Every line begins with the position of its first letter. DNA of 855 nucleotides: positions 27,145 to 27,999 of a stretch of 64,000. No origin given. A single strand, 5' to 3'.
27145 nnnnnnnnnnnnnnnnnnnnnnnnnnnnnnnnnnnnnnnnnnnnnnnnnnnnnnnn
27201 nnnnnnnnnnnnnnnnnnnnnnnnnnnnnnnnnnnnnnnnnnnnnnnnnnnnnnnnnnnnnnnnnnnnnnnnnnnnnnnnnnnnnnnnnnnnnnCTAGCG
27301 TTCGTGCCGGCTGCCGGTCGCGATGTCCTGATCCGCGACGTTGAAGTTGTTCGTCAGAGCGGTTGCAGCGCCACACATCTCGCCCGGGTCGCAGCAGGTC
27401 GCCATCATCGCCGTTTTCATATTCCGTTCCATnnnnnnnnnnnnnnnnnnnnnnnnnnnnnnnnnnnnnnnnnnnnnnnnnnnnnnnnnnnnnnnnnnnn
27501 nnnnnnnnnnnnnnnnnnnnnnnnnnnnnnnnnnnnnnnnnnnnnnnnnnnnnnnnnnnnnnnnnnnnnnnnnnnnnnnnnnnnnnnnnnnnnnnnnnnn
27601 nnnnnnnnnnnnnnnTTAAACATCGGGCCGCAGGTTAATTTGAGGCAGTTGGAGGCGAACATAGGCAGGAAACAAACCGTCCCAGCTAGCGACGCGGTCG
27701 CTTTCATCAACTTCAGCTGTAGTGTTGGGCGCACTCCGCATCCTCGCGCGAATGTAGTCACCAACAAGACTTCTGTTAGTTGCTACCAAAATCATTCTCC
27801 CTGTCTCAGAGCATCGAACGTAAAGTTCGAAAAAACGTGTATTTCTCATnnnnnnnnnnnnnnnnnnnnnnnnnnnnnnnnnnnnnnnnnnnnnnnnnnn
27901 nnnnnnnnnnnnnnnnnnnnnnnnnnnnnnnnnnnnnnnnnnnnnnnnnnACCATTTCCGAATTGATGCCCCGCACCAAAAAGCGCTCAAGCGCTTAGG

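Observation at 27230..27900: GC-rich micro-cassette encoding a 45-aa Cys peptide and a 77-aa partner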

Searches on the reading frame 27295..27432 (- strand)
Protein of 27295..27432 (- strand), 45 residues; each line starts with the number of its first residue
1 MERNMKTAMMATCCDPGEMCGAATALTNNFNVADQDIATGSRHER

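Call 11: search_protein_families(library=pfam, proteins=[window:27295-27432:-], max_evalue=0.1)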
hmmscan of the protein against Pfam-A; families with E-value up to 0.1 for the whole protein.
window:27295-27432:- (45 aa): 0 families

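Call 15: find_homologous_proteins(query=window:27298-27432:-, max_evalue=10)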
Query seq(45 aa) (45 aa): 1 proteins with E <= 10 among 1 candidates.
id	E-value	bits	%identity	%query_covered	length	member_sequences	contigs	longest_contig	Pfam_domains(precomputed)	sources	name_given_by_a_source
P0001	4.2e-23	95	100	100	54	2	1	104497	-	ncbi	ncbi:MAG: hypothetical protein AAGA35_00900 [Patescibacteria group bacterium]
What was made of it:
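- Tried and rejected: The 45-aa peptide returned only itself in the word-indexed search (call 15).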

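Call 22: search_protein_representatives(protein=window:27295-27432:-)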
Query: 45 residues. Proteins with E-value up to 0.001 (for the whole library): 2; up to 1e-10: 1; up to 1e-30: 0. The best 2 are listed.
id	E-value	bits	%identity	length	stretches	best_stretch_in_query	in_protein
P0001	1.3e-23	95.4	100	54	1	1-45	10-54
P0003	2.2e-05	39.7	33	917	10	15-38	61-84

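Call 29: find_related_loci(query=P0001, collection=viral_contigs, flank=6000)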
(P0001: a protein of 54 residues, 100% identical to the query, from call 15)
Query P0001 (54 aa) in viral_contigs; peptide patterns used: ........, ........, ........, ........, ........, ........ (x = any residue, [..] = any of these).
3 stretches matched a pattern, but none encodes a relative of the query by tblastn (E <= 1e-3).

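Call 30: find_related_loci(query=P0001, collection=metagenome_contigs, flank=6000)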
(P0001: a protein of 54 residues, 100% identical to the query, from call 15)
Query P0001 (54 aa) in metagenome_contigs; peptide patterns used: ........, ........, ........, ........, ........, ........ (x = any residue, [..] = any of these).
286 stretches matched a pattern, but none encodes a relative of the query by tblastn (E <= 1e-3).
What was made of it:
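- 27295..27432 (-): 45-aa ORF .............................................. It is an orphan with GC3 of 0.80. Calls 15, 22, 29 and 30 (no homologues).
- On RiPP precursor: No homologue exists in any collection searched (calls 15, 22, 29, 30).
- There is no homologue anywhere, so no evolutionary evidence (conservation, dN/dS) shows that the ORF is translated or functional (calls 15, 22, 29, 30). It is a singleton with no homologue (calls 15, 22, 29, 30).
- Tried and rejected: Viral contigs and JGI metagenomes gave nothing (calls 29, 30).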

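Call 46: search_protein_families(library=ncbifam, proteins=[window:27295-27432:-], max_evalue=1)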
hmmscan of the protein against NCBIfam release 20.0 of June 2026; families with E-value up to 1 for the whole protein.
window:27295-27432:- (45 aa): 0 families

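Call 80: predict_structure(protein=window:27295-27432:-)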
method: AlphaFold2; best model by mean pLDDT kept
length: 45 residues; sequences in the alignment: 1
mean_pLDDT: 55.6   pTM: 0.15
mean pLDDT of the five models: 55.6, 54.5, 52.6, 50.6, 49.3
residues with pLDDT >= 90: 0; 70-90: 0; 50-70: 40; < 50: 5
segments of 3 or more residues with pLDDT < 50: none
pLDDT, mean of each block of 10 residues (from residue 1): 53 60 56 56 53
secondary structure: DSSP gave nothing for this model
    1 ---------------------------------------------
elements in order:
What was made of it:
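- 27295..27432 (-): Call 80 (no predicted fold).
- AlphaFold finds no fold (call 80). No fold is predicted (call 80).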

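Call 81: search_protein_families(library=phrogs, proteins=[window:27295-27432:-], max_evalue=0.1)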
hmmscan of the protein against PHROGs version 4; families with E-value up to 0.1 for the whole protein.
window:27295-27432:- (45 aa): 0 families

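Call 82: search_protein_families(library=padloc, proteins=[window:27295-27432:-], max_evalue=0.1)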
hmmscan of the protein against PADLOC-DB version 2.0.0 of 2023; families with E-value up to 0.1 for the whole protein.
window:27295-27432:- (45 aa): 0 families

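Call 84: search_solved_structures(query=window:27298-27432:-, max_evalue=10)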
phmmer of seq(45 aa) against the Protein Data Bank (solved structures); distinct sequences matched with E-value up to 10: 0.
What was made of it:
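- On Metal-binding micro-protein (metallothionein-like): No homology was found (calls 11, 46, 84).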

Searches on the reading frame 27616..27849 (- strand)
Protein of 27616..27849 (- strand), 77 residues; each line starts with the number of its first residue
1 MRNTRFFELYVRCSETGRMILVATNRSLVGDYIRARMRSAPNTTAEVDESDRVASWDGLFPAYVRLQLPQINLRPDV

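Call 11: search_protein_families(library=pfam, proteins=[window:27616-27849:-], max_evalue=0.1)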
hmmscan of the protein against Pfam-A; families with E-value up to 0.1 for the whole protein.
window:27616-27849:- (77 aa): 0 families

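Call 14: find_encoding_contigs(protein=window:27616-27849:-, flank=10000)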
Protein window:27616-27849:- (77 aa): 1 contig read that carries it; 1 place shown.
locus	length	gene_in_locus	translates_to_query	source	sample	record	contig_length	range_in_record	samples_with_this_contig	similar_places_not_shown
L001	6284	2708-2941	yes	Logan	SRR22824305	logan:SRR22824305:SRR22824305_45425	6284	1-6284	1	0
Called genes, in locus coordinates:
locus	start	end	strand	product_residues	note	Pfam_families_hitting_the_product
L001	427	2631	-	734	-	PF17191:RecG_wedge, PF01336:tRNA_anti-codon (weak), PF00270:DEAD, PF04851:ResIII, PF00271:Helicase_C, PF19833:RecG_dom3_C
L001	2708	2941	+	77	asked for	-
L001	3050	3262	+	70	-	-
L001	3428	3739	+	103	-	PF00550:PP-binding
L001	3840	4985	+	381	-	PF00390:malic, PF00208:ELFV_dehydrog (weak), PF03949:Malic_M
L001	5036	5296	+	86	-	-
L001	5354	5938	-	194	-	-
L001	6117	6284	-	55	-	?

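Call 17: find_homologous_proteins(query=window:27616-27849:-, max_evalue=1)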
Query window:27616-27849:- (77 aa): 1 proteins with E <= 1 among 1 candidates.
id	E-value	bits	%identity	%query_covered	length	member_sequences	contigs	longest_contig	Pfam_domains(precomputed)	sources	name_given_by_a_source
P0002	4.7e-44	164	100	100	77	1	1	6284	-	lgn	-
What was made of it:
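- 27616..27849 (-): 77-aa ORF with SD GGGAGA at 27856-27861. It is a separate unit and its coding status is doubtful. No homologue was found (call 17).
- Tried and rejected: The 77-aa ORF returned only itself (call 17).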

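Call 46: search_protein_families(library=ncbifam, proteins=[window:27616-27849:-], max_evalue=1)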
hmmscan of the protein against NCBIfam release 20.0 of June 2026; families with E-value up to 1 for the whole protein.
window:27616-27849:- (77 aa): 0 families

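Call 61: predict_structure(protein=window:27616-27849:-)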
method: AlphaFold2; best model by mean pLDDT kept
length: 77 residues; sequences in the alignment: 1
mean_pLDDT: 53.2   pTM: 0.38
mean pLDDT of the five models: 53.2, 48.6, 47.6, 45.7, 39.8
residues with pLDDT >= 90: 0; 70-90: 1; 50-70: 52; < 50: 24
segments of 3 or more residues with pLDDT < 50: 1-4, 58-77
pLDDT, mean of each block of 10 residues (from residue 1): 50 60 61 64 57 54 41 34
secondary structure, 60 per line:
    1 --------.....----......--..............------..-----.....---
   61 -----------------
elements in order: E9-13 E18-23 H26-39 E53-57
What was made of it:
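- Tried and rejected: Neither is usable, so no fold search was run (calls 61, 80).
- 27616..27849 (-): AlphaFold gave pLDDT 53 (call 61).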

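Call 81: search_protein_families(library=phrogs, proteins=[window:27616-27849:-], max_evalue=0.1)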
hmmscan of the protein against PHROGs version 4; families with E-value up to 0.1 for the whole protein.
window:27616-27849:- (77 aa): 0 families

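Call 82: search_protein_families(library=padloc, proteins=[window:27616-27849:-], max_evalue=0.1)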
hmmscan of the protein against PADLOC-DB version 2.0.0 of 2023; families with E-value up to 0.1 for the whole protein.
window:27616-27849:- (77 aa): 0 families

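Call 83: search_solved_structures(query=window:27616-27849:-, max_evalue=10)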
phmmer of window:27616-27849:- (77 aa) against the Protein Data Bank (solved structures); distinct sequences matched with E-value up to 10: 0.
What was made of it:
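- On Type II toxin-antitoxin pair: Pfam, NCBIfam, PADLOC, PHROGs and PDB gave nothing for either ORF (calls 11, 46, 81-84).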
